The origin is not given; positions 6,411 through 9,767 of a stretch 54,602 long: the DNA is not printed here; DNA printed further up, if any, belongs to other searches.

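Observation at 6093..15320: Candidate undescribed envelope-spanning system: RHH-RHH, bitopic Ig/PKD surface protein, membrane-embedded HerA/FtsK-class ATPase with a large ectodomain, and two coiled-coil proteins in one coupled operon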

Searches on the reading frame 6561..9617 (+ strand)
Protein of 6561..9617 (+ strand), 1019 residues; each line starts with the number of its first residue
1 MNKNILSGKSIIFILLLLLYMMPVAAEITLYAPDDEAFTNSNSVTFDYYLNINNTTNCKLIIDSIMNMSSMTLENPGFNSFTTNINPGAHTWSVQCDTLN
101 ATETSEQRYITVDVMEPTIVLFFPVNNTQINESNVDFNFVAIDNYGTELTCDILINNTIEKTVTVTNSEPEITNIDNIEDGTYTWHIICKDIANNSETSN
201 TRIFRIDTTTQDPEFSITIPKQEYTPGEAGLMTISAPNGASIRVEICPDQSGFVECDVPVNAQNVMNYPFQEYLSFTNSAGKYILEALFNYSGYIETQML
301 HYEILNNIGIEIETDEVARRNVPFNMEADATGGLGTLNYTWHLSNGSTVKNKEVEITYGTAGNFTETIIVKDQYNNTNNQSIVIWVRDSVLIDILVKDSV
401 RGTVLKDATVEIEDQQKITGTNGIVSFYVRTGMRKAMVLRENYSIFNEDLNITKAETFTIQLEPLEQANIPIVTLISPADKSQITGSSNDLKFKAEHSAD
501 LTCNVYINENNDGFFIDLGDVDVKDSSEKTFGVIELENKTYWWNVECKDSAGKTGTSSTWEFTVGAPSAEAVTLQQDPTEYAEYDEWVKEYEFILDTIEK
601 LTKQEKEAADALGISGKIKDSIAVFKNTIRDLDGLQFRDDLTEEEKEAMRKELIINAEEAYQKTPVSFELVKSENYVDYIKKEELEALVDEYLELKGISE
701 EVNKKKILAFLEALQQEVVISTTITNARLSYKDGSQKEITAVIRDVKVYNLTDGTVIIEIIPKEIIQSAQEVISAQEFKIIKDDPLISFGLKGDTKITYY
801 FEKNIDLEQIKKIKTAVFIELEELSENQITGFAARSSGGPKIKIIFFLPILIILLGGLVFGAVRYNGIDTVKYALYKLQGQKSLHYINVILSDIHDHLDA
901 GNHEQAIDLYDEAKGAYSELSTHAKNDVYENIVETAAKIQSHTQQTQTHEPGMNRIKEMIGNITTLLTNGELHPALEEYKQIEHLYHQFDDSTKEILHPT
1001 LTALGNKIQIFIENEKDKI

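Call 3: search_protein_families(library=pfam, proteins=[window:6561-9617:+], max_evalue=0.1)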
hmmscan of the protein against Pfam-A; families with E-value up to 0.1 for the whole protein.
window:6561-9617:+ (1019 aa): 5 families
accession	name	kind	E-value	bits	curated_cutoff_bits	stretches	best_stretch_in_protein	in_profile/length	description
PF18911.6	PKD_4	-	1.3e-08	35.2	27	1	318-381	16-80/85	PKD domain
PF19077.6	Big_13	-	3.5e-08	34.3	27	2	127-208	21-102/102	Bacterial Ig-like domain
PF00801.26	PKD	-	1.7e-05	25.2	23.5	1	319-381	14-76/80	PKD domain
PF22352.2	K319L-like_PKD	-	7.5e-05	23.1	27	0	160-203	39-82/84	K319L-like, PKD domain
PF23856.1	DUF7219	-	0.024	14.7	27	0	960-997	19-55/61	Family of unknown function (DUF7219)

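Call 4: search_protein_families(library=ncbifam, proteins=[window:6561-9617:+], max_evalue=0.1)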
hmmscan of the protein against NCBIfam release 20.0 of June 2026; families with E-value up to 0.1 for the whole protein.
window:6561-9617:+ (1019 aa): 0 families

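Call 85: search_protein_families(library=padloc, proteins=[window:6561-9617:+], max_evalue=0.01)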
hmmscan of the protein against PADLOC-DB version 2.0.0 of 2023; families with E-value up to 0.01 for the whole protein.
window:6561-9617:+ (1019 aa): 0 families

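Call 86: search_protein_families(library=phrogs, proteins=[window:6561-9617:+], max_evalue=0.001)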
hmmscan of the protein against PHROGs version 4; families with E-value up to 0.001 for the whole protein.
window:6561-9617:+ (1019 aa): 0 families
